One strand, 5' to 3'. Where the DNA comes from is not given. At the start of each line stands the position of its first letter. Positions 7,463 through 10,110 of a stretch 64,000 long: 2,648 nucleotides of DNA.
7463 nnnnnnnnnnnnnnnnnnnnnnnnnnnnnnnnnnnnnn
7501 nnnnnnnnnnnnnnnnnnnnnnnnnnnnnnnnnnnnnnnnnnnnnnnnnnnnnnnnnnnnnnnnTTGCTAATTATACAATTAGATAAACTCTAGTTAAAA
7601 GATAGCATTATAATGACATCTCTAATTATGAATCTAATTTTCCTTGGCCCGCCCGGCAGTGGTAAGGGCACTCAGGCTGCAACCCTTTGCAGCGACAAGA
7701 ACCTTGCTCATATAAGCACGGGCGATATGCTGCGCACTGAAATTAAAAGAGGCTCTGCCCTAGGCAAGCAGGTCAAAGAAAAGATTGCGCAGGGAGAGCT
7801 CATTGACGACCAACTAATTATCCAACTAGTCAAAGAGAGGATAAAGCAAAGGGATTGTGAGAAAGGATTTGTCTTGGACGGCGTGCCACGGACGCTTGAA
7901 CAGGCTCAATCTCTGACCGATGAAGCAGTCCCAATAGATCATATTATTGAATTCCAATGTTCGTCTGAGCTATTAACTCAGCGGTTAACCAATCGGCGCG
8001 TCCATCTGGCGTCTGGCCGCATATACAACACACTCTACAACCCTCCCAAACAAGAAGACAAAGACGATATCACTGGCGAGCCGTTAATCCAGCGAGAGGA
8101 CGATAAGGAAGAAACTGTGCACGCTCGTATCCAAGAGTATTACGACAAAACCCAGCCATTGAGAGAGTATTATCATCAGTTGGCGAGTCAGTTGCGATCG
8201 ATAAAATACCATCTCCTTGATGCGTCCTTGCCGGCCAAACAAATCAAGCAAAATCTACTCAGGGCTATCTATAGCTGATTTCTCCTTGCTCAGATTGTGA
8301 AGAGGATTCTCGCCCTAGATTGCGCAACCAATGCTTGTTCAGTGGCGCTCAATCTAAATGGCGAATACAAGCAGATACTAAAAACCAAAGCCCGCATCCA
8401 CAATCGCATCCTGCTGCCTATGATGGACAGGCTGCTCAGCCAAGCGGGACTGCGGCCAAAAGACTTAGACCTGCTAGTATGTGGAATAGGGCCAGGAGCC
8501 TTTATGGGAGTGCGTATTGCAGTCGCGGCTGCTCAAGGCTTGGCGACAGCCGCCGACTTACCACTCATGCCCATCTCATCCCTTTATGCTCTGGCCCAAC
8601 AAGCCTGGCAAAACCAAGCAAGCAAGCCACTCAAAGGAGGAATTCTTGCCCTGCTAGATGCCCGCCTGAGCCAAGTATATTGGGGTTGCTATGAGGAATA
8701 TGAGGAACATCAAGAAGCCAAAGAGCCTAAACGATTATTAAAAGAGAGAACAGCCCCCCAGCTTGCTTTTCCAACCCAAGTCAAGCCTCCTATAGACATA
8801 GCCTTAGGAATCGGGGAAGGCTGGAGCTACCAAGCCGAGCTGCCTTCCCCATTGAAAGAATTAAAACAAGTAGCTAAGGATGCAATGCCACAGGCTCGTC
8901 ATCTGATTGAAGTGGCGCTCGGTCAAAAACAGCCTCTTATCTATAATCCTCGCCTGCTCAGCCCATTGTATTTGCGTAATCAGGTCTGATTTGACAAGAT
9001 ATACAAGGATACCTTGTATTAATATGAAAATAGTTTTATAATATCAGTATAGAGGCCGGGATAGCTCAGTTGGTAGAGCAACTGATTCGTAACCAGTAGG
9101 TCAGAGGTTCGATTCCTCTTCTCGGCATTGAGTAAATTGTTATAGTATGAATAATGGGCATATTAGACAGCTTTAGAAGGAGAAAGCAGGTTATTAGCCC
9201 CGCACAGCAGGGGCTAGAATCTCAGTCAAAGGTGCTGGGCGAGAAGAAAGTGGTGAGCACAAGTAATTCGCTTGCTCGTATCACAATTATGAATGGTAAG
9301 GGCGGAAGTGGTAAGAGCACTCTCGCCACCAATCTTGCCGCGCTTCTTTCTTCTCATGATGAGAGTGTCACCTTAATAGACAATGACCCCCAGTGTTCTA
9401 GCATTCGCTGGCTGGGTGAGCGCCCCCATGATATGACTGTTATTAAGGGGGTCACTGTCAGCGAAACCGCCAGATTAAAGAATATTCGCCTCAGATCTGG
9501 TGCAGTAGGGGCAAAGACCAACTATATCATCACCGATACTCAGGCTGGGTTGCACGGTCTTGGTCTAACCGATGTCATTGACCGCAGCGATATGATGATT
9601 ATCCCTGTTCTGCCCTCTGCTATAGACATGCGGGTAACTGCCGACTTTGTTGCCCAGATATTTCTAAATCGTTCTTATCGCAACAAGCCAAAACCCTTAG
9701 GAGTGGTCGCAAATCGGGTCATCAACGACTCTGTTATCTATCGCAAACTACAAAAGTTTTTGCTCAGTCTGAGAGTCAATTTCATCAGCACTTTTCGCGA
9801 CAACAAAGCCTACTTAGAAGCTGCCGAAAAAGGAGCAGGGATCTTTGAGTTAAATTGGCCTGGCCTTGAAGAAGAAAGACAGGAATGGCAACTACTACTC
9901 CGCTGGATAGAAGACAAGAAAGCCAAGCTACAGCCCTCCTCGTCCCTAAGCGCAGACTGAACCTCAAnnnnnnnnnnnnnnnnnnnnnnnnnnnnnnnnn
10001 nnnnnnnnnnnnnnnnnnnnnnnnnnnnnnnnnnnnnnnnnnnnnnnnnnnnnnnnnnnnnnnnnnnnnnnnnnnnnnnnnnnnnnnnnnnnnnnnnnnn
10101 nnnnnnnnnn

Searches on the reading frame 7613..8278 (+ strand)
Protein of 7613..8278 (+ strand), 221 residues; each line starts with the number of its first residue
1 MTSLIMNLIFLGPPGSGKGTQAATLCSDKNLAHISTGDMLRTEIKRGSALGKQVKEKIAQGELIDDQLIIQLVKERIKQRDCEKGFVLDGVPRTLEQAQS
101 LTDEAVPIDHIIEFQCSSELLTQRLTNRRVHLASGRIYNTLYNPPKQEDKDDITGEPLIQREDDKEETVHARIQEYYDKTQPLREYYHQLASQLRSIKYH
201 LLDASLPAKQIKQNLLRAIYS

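Call 67: search_protein_families(library=pfam, proteins=[window:7613-8278:+], max_evalue=0.001)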
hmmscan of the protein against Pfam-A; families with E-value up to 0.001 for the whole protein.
window:7613-8278:+ (221 aa): 5 families
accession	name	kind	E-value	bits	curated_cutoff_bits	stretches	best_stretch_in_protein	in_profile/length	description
PF00406.28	ADK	-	1e-49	169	26.8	1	11-189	2-148/151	Adenylate kinase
PF13207.12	AAA_17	-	2.9e-26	92.8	27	1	11-129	1-123/136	AAA domain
PF05191.20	ADK_lid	-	2.3e-16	59.8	26.6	1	128-163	1-36/36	Adenylate kinase, active site lid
PF13671.12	AAA_33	-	0.00017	22.3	27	1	9-129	3-119/143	AAA domain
PF17213.9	Hydin_ADK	-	0.00031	21.4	27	0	65-91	170-196/196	Hydin Adenylate kinase-like domain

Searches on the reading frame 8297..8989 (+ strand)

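Call 67: search_protein_families(library=pfam, proteins=[window:8297-8989:+], max_evalue=0.001)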
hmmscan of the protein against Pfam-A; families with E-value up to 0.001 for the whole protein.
window:8297-8989:+ (230 aa): 1 family
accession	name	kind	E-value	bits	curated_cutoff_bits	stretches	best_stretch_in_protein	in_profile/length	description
PF00814.31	TsaD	-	1.3e-25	91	24.8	1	32-143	26-137/264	tRNA N6-adenosine threonylcarbamoyltransferase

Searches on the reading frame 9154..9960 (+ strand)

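Call 67: search_protein_families(library=pfam, proteins=[window:9154-9960:+], max_evalue=0.001)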
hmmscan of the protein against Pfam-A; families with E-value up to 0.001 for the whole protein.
window:9154-9960:+ (268 aa): 7 families
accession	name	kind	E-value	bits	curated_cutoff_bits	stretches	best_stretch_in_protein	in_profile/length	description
PF01656.29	CbiA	-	3.1e-16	59.9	25.4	1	43-227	1-122/125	CobQ/CobB/MinD/ParA nucleotide binding domain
PF13614.12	AAA_31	-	4.5e-11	43.5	27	1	43-88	4-49/177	AAA domain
PF10609.15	ParA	-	1.3e-08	35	27.1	1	42-85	5-48/246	NUBPL iron-transfer P-loop NTPase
PF09140.17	MipZ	-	2e-06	27.8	20.7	1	43-94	3-55/262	ATPase MipZ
PF07015.17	VirC1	-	1.6e-05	24.8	24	1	43-163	4-124/231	VirC1 protein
PF02374.21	ArsA_ATPase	-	2.1e-05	24.3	24.3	1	42-81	2-41/305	Anion-transporting ATPase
PF00142.24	Fer4_NifH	-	3.2e-05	24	25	1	45-103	4-62/271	4Fe-4S iron sulfur cluster binding proteins, NifH/frxC family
